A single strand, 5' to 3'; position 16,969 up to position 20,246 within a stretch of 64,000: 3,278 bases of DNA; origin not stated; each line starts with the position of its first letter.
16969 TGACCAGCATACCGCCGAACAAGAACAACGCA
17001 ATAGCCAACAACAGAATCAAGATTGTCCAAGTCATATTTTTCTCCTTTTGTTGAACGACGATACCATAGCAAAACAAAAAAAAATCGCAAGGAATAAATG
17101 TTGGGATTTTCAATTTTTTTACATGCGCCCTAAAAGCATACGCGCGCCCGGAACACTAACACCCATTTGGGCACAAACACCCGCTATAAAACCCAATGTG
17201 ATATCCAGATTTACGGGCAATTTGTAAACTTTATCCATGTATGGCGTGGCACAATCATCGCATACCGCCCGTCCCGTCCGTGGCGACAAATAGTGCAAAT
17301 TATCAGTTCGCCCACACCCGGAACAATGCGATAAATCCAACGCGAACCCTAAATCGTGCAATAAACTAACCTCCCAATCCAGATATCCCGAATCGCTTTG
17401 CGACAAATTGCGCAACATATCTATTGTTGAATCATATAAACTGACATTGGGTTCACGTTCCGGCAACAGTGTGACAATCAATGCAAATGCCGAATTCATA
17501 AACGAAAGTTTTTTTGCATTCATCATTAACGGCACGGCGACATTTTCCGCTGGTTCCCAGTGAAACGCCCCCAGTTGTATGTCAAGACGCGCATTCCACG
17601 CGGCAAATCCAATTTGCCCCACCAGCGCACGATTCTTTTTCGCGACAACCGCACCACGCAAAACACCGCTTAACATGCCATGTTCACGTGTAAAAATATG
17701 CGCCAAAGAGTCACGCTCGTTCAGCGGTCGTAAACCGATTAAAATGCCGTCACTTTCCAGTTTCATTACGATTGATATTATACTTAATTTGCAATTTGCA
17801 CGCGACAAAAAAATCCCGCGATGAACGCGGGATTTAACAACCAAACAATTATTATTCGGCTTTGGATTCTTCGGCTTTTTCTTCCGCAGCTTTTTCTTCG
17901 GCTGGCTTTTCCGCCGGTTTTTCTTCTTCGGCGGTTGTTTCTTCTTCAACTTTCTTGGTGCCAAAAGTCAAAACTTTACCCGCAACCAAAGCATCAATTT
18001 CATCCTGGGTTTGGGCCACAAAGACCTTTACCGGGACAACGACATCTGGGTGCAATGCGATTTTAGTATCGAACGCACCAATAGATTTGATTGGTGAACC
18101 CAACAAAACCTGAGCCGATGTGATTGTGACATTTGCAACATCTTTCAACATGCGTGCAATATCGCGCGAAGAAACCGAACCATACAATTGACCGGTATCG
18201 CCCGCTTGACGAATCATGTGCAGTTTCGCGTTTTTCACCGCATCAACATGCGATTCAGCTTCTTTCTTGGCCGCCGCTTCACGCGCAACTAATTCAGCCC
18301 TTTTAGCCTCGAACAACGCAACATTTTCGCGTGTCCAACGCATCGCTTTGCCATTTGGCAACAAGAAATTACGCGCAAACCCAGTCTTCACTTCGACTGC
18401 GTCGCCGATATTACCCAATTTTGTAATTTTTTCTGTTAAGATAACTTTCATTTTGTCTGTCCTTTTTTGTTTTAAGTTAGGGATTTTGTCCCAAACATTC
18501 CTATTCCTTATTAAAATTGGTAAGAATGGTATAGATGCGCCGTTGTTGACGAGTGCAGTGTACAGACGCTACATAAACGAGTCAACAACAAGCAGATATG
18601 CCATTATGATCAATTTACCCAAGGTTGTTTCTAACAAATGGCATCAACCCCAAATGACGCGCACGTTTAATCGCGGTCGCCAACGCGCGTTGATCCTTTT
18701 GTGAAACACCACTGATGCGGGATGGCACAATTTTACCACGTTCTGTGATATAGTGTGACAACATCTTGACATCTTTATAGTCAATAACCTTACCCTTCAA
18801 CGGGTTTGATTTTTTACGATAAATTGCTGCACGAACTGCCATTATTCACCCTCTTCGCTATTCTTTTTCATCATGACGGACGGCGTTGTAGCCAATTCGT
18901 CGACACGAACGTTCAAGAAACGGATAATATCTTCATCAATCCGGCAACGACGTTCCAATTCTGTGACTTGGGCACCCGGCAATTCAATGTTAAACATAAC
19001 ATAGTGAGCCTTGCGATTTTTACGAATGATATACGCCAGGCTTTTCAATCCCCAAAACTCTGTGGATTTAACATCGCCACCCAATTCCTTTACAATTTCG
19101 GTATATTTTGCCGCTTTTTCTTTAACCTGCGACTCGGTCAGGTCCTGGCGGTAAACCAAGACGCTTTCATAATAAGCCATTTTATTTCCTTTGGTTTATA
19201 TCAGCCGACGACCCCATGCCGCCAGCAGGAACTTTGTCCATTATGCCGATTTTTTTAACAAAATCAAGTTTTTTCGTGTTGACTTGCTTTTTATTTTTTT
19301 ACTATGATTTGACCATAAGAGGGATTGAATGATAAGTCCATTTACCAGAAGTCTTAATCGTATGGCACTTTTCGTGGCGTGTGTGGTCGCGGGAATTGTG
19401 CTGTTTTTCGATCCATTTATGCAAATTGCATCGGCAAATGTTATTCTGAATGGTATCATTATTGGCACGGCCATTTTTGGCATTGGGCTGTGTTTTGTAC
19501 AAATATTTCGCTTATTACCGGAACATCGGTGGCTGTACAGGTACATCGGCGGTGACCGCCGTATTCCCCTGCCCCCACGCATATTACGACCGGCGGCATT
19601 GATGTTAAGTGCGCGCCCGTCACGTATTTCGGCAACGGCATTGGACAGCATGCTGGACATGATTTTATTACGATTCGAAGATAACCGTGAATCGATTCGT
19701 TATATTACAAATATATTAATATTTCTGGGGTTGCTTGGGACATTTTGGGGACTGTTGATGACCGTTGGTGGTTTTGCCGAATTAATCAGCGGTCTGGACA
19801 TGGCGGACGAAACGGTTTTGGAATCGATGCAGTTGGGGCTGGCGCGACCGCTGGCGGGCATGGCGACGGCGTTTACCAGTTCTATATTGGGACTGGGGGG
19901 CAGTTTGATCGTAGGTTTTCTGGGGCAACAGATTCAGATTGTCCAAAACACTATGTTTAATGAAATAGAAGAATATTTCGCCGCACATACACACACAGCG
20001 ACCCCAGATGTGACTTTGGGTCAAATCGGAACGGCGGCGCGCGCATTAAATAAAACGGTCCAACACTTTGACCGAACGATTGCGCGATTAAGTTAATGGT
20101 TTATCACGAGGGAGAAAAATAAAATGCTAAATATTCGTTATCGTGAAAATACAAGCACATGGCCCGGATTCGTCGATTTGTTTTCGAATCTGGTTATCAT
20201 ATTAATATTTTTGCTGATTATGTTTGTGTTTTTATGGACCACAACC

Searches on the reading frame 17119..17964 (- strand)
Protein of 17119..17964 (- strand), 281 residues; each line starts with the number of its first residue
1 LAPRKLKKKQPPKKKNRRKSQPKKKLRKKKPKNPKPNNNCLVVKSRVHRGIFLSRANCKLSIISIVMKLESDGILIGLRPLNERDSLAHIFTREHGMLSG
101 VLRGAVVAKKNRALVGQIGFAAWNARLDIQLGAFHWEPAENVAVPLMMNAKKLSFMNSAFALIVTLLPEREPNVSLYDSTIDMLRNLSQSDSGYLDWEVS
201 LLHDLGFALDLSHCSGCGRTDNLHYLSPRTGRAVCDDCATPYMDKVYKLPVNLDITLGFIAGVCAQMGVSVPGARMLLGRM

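Call 6: search_protein_families(library=pfam, proteins=[window:17119-17964:-], max_evalue=0.01)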
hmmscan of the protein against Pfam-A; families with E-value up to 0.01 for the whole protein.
window:17119-17964:- (281 aa): 2 families
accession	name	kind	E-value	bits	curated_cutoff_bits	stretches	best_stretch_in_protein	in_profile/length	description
PF02565.21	RecO_C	-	9.6e-18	64.9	22.1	1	151-241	5-104/157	Recombination protein O C terminal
PF11967.14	RecO_N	-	6.1e-08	33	27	1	67-111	1-47/80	Recombination protein O N terminal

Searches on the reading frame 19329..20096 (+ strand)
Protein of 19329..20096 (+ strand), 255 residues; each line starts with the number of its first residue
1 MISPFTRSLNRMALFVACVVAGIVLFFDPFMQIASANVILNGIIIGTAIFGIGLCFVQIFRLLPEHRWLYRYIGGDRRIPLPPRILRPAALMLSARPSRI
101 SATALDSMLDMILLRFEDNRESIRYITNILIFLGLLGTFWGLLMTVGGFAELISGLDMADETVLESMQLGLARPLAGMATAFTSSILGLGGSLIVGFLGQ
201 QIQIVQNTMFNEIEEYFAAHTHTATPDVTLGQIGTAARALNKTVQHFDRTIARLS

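Call 23: search_protein_families(library=pfam, proteins=[window:19329-20096:+], max_evalue=0.001)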
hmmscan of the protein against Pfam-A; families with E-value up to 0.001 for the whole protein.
window:19329-20096:+ (255 aa): 1 family
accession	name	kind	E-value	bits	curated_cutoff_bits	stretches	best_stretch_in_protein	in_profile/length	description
PF01618.21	MotA_ExbB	-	0.00074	19.7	22.9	0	102-183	28-106/127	MotA/TolQ/ExbB proton channel family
